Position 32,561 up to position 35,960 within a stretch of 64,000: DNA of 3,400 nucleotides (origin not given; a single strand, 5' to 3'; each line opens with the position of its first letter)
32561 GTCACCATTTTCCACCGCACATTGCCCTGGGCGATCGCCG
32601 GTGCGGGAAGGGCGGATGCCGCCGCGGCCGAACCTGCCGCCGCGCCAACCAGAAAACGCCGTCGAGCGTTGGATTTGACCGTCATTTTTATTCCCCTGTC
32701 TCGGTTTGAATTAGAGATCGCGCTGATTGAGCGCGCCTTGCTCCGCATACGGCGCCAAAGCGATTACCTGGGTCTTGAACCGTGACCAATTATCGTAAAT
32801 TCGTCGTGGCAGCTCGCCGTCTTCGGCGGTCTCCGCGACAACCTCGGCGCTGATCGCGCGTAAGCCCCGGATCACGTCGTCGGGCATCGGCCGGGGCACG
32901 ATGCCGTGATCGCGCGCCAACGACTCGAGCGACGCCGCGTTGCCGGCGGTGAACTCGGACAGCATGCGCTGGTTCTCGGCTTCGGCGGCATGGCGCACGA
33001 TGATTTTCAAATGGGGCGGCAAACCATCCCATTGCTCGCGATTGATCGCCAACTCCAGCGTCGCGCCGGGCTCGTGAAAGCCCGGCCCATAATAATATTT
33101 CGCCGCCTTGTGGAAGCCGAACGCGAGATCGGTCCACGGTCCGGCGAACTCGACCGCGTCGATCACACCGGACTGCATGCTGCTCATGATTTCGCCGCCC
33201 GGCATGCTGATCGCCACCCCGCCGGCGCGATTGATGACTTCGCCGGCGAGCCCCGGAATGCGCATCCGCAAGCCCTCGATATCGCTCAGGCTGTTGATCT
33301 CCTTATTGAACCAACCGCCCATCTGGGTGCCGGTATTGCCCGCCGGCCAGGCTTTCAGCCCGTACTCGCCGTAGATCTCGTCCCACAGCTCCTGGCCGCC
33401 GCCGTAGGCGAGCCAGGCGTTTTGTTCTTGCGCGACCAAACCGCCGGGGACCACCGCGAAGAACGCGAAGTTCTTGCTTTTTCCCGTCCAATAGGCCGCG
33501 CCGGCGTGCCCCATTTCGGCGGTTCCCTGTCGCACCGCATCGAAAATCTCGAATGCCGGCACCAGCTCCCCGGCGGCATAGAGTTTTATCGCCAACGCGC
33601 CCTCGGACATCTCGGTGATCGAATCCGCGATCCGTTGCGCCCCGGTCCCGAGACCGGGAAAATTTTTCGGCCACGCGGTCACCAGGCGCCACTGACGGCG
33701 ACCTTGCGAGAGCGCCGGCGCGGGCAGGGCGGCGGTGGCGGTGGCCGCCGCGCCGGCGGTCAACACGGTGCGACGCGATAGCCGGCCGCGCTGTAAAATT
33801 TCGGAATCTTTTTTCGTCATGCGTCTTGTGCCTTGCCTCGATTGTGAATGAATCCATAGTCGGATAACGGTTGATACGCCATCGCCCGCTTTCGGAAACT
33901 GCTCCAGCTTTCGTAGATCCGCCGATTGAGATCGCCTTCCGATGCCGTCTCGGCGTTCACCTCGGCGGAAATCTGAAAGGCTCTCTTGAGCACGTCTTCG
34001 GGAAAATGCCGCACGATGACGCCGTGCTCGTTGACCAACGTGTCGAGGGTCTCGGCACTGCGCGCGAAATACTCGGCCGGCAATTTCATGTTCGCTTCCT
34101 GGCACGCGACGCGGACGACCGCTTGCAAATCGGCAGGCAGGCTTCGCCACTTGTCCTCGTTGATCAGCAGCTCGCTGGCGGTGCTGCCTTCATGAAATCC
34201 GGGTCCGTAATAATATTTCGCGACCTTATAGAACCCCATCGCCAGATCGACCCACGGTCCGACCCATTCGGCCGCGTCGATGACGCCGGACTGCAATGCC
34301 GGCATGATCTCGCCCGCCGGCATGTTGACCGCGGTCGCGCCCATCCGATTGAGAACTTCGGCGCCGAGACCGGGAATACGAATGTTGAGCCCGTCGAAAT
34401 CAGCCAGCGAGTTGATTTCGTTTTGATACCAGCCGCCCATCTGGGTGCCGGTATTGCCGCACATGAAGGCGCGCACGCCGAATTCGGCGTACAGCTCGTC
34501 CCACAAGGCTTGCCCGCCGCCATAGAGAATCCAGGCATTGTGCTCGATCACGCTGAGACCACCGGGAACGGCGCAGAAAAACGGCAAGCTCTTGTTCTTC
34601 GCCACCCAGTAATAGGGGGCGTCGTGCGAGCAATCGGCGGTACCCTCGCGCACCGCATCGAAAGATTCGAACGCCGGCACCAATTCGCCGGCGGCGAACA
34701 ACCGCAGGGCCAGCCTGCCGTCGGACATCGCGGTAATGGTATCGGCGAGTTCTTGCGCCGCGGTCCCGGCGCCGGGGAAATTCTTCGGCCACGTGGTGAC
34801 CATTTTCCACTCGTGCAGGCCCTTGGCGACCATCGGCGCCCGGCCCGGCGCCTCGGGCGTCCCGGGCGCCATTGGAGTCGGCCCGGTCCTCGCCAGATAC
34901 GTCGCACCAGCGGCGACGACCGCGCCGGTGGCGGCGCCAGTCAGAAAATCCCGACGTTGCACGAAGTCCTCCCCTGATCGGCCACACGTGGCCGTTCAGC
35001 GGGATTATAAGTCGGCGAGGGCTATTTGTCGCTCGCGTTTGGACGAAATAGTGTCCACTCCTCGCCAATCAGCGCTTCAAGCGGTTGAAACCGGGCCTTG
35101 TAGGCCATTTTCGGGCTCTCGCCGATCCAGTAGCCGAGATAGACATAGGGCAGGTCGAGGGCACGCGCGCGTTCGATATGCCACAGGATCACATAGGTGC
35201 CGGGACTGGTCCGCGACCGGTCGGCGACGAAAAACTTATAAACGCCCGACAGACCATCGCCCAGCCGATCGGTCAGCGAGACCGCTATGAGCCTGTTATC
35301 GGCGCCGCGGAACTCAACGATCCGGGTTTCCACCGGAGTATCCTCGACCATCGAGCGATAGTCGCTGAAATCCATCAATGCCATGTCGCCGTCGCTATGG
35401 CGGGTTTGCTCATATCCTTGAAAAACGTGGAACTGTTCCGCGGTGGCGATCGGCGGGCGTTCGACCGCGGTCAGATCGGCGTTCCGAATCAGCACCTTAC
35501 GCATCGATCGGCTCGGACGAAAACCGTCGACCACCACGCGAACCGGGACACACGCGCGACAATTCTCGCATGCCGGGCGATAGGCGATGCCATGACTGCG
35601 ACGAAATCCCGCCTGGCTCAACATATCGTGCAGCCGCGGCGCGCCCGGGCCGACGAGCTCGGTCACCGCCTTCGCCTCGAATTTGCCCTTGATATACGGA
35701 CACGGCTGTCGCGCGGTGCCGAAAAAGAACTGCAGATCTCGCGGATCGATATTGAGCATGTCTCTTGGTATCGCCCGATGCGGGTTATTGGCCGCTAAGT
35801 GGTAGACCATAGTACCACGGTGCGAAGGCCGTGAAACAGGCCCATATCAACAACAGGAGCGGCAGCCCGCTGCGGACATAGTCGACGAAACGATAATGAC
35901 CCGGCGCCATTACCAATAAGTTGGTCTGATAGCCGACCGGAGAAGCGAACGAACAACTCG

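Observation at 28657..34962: TRAP transporter with one dctQM pair but three tandem paralogous Tat-exported substrate-binding proteins, flanked by TetR and a small secreted protein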

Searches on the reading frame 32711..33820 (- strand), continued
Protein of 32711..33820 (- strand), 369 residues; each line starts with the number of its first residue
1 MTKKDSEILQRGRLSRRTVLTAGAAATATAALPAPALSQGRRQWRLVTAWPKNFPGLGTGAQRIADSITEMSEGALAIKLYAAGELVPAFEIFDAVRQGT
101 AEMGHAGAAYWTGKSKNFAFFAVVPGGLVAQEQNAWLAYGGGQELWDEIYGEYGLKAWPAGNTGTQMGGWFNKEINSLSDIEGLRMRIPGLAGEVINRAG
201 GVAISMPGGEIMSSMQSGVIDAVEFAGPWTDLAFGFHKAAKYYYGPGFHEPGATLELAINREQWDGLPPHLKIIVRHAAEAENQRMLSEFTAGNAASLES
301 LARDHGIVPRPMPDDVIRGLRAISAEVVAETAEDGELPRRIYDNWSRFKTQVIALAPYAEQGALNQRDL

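Call 49: find_encoding_contigs(protein=P0009, flank=8000, max_places=2)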
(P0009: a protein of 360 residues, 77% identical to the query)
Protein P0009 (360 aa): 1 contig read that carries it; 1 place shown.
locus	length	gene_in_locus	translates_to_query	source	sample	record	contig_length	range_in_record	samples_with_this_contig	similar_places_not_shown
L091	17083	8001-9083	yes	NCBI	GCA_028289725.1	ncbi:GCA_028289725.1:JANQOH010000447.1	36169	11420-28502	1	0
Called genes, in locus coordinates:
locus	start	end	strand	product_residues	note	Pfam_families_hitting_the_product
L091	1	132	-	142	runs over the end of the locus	-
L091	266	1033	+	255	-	PF00106:adh_short, PF08659:KR, PF03435:Sacchrp_dh_NADP (weak), PF13561:adh_short_C2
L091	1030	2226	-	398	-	PF02417:Chromate_transp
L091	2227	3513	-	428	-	PF01266:DAO, PF01494:FAD_binding_3 (faint)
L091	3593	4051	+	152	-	PF13279:4HBT_2, PF03061:4HBT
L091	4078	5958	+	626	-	PF03600:CitMHS, PF16980:CitMHS_2, PF02080:TrkA_C, PF03600:CitMHS (weak)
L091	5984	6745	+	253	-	PF04376:ATE_N, PF04377:ATE_C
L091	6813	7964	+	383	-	PF03480:DctP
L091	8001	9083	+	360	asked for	PF03480:DctP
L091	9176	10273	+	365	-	PF03480:DctP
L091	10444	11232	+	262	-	-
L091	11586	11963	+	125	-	-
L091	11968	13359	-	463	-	PF06808:DctM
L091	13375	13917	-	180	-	PF04290:DctQ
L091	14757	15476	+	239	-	PF00440:TetR_N, PF09209:CecR_C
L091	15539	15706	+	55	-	-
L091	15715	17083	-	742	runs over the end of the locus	PF00521:DNA_topoisoIV, PF03989:DNA_gyraseA_C (faint)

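Call 50: find_encoding_contigs(protein=P0011, flank=8000, max_places=2)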
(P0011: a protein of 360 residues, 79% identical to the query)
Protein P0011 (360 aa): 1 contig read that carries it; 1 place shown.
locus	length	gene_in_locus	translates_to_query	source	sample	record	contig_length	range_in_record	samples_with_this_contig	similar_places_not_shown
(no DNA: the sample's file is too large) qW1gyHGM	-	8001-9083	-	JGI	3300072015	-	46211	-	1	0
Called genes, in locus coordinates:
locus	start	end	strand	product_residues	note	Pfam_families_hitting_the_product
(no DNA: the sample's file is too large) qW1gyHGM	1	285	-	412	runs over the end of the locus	PF22022:Phage_int_M (weak), PF00589:Phage_integrase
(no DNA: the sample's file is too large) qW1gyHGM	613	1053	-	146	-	-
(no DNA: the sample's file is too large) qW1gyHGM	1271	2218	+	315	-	-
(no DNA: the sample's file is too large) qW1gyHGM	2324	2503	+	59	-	-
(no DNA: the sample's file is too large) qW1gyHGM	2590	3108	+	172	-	-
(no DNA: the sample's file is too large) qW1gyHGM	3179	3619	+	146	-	-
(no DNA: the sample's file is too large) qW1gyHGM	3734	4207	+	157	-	PF13279:4HBT_2, PF03061:4HBT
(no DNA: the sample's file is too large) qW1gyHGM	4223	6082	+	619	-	PF03600:CitMHS, PF16980:CitMHS_2, PF02080:TrkA_C, PF06808:DctM (weak), PF03600:CitMHS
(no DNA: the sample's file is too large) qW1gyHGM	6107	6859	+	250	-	PF04376:ATE_N, PF04377:ATE_C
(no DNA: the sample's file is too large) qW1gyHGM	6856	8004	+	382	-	PF03480:DctP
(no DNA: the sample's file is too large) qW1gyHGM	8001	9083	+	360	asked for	PF03480:DctP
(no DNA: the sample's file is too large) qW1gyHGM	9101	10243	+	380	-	PF03480:DctP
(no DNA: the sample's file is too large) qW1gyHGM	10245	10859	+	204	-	-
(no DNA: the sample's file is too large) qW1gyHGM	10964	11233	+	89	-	PF02604:PhdYeFM_antitox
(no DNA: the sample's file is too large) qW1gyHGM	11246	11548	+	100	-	PF05016:ParE_toxin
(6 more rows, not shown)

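Call 51: find_encoding_contigs(protein=P0018, flank=8000, max_places=2)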
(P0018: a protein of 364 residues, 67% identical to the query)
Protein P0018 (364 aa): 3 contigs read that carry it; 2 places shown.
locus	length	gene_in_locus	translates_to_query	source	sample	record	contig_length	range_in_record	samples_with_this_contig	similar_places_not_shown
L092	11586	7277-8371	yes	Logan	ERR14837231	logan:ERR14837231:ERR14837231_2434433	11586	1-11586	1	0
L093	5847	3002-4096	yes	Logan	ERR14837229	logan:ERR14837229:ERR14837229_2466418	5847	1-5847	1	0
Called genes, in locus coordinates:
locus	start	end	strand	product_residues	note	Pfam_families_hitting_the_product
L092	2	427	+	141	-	?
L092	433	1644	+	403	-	PF00291:PALP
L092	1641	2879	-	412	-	PF02417:Chromate_transp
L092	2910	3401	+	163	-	PF13279:4HBT_2, PF03061:4HBT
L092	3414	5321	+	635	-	PF03600:CitMHS, PF16980:CitMHS_2, PF02080:TrkA_C, PF06808:DctM, PF03600:CitMHS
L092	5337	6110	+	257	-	PF04376:ATE_N, PF04377:ATE_C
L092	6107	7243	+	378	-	PF03480:DctP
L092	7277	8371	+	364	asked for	PF03480:DctP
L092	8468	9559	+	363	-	PF03480:DctP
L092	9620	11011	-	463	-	PF06808:DctM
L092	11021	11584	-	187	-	?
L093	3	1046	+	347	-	?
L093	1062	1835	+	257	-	PF04376:ATE_N, PF04377:ATE_C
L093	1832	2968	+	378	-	PF03480:DctP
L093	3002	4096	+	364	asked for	PF03480:DctP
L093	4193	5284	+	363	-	PF03480:DctP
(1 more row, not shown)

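Call 52: find_encoding_contigs(protein=P0015, flank=8000, max_places=2)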
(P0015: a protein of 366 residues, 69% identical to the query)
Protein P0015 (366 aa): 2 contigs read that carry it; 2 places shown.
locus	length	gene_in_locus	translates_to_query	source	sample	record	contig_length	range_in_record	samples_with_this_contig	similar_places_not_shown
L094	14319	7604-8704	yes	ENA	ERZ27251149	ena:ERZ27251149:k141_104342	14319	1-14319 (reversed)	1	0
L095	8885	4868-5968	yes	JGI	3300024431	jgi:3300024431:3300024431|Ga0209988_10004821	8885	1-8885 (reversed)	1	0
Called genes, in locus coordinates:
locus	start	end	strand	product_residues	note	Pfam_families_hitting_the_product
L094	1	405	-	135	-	?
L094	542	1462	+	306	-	PF01145:Band_7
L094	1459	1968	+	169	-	PF01957:NfeD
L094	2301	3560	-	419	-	PF02417:Chromate_transp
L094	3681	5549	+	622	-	PF03600:CitMHS, PF02080:TrkA_C, PF03600:CitMHS (weak)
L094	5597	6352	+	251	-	PF04376:ATE_N, PF04377:ATE_C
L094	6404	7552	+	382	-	PF03480:DctP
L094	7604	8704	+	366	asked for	PF03480:DctP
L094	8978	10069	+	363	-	PF03480:DctP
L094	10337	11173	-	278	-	PF00494:SQS_PSY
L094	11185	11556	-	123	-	PF04430:DUF498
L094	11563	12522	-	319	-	PF07549:Sec_GG, PF02355:SecD_SecF_C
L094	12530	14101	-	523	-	PF13721:SecD-TM1 (faint), PF07549:Sec_GG (weak), PF21760:SecD_1st, PF22599:SecDF_P1_head, PF02355:SecD_SecF_C, PF03176:MMPL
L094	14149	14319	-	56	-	?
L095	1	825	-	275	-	?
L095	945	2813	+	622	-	PF03600:CitMHS, PF02080:TrkA_C, PF03600:CitMHS (weak)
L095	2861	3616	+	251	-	PF04376:ATE_N, PF04377:ATE_C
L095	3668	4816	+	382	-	PF03480:DctP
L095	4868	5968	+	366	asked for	PF03480:DctP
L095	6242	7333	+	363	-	PF03480:DctP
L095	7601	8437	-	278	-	PF00494:SQS_PSY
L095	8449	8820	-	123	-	PF04430:DUF498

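Call 65: find_encoding_contigs(protein=P0069, flank=7000, max_places=1)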
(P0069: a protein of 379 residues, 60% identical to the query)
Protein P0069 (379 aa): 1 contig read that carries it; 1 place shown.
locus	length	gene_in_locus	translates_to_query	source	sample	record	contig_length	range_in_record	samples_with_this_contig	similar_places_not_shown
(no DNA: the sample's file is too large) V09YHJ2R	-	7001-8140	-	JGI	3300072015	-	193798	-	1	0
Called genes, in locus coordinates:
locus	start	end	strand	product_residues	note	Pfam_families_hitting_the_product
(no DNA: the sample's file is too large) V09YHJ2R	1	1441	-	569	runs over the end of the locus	PF00890:FAD_binding_2, PF01266:DAO, PF12831:FAD_oxidored (weak)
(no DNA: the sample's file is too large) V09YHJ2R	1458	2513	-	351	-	PF01073:3Beta_HSD, PF01370:Epimerase, PF02719:Polysacc_synt_2, PF04321:RmlD_sub_bind, PF07993:NAD_binding_4, PF16363:GDP_Man_Dehyd, PF13460:NAD_binding_10, PF13561:adh_short_C2, +2 more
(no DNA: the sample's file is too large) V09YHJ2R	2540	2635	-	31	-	-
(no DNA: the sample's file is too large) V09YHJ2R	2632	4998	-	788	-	PF01315:Ald_Xan_dh_C, PF02738:MoCoBD_1, PF20256:MoCoBD_2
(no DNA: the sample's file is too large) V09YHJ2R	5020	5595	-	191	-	PF00903:Glyoxalase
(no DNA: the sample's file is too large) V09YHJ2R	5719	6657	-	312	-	PF05145:AbrB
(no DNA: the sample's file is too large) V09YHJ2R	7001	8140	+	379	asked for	PF03480:DctP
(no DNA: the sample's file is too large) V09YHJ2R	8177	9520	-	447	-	PF03972:MmgE_PrpD_N, PF19305:MmgE_PrpD_C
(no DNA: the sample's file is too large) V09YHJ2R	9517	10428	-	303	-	PF03446:NAD_binding_2, PF03807:F420_oxidored (faint), PF14833:NAD_binding_11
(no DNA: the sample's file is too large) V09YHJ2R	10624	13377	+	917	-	PF00311:PEPcase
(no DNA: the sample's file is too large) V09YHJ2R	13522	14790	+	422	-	PF00368:HMG-CoA_red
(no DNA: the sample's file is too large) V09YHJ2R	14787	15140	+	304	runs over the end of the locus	PF01040:UbiA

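Call 66: find_encoding_contigs(protein=P0045, flank=7000, max_places=1)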
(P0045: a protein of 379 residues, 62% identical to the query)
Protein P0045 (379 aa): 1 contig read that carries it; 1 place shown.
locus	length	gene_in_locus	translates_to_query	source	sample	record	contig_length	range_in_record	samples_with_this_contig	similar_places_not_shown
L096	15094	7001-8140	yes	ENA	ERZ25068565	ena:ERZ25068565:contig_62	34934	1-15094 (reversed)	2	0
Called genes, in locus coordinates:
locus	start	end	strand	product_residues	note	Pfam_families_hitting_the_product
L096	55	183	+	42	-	-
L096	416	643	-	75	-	PF18480:DUF5615 (weak)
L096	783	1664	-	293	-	PF04255:DUF433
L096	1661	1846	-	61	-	-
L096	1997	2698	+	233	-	PF00106:adh_short, PF13561:adh_short_C2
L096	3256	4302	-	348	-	PF12706:Lactamase_B_2 (faint)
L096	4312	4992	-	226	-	-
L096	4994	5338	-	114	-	-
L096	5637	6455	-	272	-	PF13276:HTH_21, PF00665:rve, PF13683:rve_3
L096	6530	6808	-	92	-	PF01527:HTH_Tnp_1, PF13384:HTH_23 (weak), PF13518:HTH_28 (faint)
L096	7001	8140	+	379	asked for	PF03480:DctP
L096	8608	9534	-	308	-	PF12697:Abhydrolase_6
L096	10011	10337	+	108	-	PF13358:DDE_3 (weak)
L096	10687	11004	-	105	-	-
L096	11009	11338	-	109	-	-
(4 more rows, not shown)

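Call 67: find_encoding_contigs(protein=P0023, flank=7000, max_places=1)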
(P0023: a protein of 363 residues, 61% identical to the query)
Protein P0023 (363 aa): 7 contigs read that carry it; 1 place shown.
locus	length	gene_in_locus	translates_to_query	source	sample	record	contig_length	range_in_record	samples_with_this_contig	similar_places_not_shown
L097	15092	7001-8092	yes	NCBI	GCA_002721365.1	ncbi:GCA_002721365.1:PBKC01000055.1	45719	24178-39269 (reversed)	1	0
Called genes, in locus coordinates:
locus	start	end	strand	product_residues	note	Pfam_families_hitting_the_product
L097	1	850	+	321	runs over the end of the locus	PF00005:ABC_tran, PF08352:oligo_HPY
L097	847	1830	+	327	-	PF00005:ABC_tran, PF13304:AAA_21 (faint), PF08352:oligo_HPY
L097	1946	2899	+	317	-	PF19300:BPD_transp_1_N (weak), PF00528:BPD_transp_1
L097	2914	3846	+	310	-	PF12911:OppC_N, PF00528:BPD_transp_1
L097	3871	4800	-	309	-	PF05235:CHAD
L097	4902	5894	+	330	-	PF08240:ADH_N, PF00107:ADH_zinc_N, PF13602:ADH_zinc_N_2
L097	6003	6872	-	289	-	PF00135:COesterase, PF20434:BD-FAE, PF07859:Abhydrolase_3, PF12697:Abhydrolase_6 (weak)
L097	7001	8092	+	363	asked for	PF03480:DctP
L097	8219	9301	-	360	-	PF12146:Hydrolase_4, PF00561:Abhydrolase_1, PF12697:Abhydrolase_6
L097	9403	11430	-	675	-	PF13598:DUF4139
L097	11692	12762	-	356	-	PF00180:Iso_dh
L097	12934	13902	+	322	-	PF04166:PdxA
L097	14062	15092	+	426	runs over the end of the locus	PF07005:SBD_N, PF17042:NBD_C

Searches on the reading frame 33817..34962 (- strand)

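Call 3: search_protein_families(library=pfam, proteins=[window:33817-34962:-])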
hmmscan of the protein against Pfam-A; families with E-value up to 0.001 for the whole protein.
window:33817-34962:- (381 aa): 1 family
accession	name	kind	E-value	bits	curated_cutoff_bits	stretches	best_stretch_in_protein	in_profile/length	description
PF03480.18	DctP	-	2.9e-50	171.7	23.4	1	56-338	3-281/286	Bacterial extracellular solute-binding protein, family 7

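Call 4: search_protein_families(library=ncbifam, proteins=[window:33817-34962:-])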
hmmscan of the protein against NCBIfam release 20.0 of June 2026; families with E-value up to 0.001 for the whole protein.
window:33817-34962:- (381 aa): 2 families
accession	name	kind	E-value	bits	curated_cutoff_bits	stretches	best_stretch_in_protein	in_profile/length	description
NF037995.1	TRAP_S1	subfamily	1.6e-19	70.3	50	1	180-320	124-263/271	TRAP transporter substrate-binding protein DctP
TIGR00787.1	dctP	subfamily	8.1e-19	68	175.05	1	66-293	12-237/257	DctP family TRAP transporter solute-binding subunit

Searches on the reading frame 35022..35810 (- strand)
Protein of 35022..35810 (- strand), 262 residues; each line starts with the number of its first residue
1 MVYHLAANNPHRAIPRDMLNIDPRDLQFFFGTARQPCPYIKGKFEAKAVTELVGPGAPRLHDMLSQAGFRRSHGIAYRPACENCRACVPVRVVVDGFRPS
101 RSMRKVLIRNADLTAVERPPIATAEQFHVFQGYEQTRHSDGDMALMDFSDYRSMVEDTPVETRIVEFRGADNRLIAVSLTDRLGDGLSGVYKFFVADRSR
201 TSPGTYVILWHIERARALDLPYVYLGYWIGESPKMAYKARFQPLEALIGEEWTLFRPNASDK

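Call 3: search_protein_families(library=pfam, proteins=[window:35022-35810:-])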
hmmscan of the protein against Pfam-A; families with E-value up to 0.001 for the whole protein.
window:35022-35810:- (262 aa): 2 families
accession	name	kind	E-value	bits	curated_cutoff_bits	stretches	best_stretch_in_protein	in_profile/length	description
PF04377.21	ATE_C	-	2.3e-37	128.8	25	1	125-247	1-121/122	Arginine-tRNA-protein transferase, C terminus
PF04376.19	ATE_N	-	5e-20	71.9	27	1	35-105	1-72/72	Arginine-tRNA-protein transferase, N terminus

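Call 4: search_protein_families(library=ncbifam, proteins=[window:35022-35810:-])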
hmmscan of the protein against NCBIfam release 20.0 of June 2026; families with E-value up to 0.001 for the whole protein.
window:35022-35810:- (262 aa): 7 families
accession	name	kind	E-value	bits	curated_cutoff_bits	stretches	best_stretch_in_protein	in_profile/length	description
NF002343.0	PRK01305.1-4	equivalog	7.9e-100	333.3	267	1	24-258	8-247/256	arginyltransferase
NF002341.0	PRK01305.1-1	equivalog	5.7e-77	258.8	252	1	24-258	11-243/247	arginyltransferase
NF002342.0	PRK01305.1-3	equivalog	2.5e-61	207.3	205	1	25-255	10-238/239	arginyltransferase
NF002346.0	PRK01305.2-3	equivalog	3.8e-52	177.2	170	1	27-253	18-243/247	arginyltransferase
NF002345.0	PRK01305.2-2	equivalog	9e-46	156.8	246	1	32-253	11-229/230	arginyltransferase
NF002347.0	PRK01305.2-4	equivalog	2e-41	142.4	358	1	36-253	17-231/236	arginyltransferase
NF002344.0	PRK01305.2-1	equivalog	9.8e-40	136.7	252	1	31-249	7-226/241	arginyltransferase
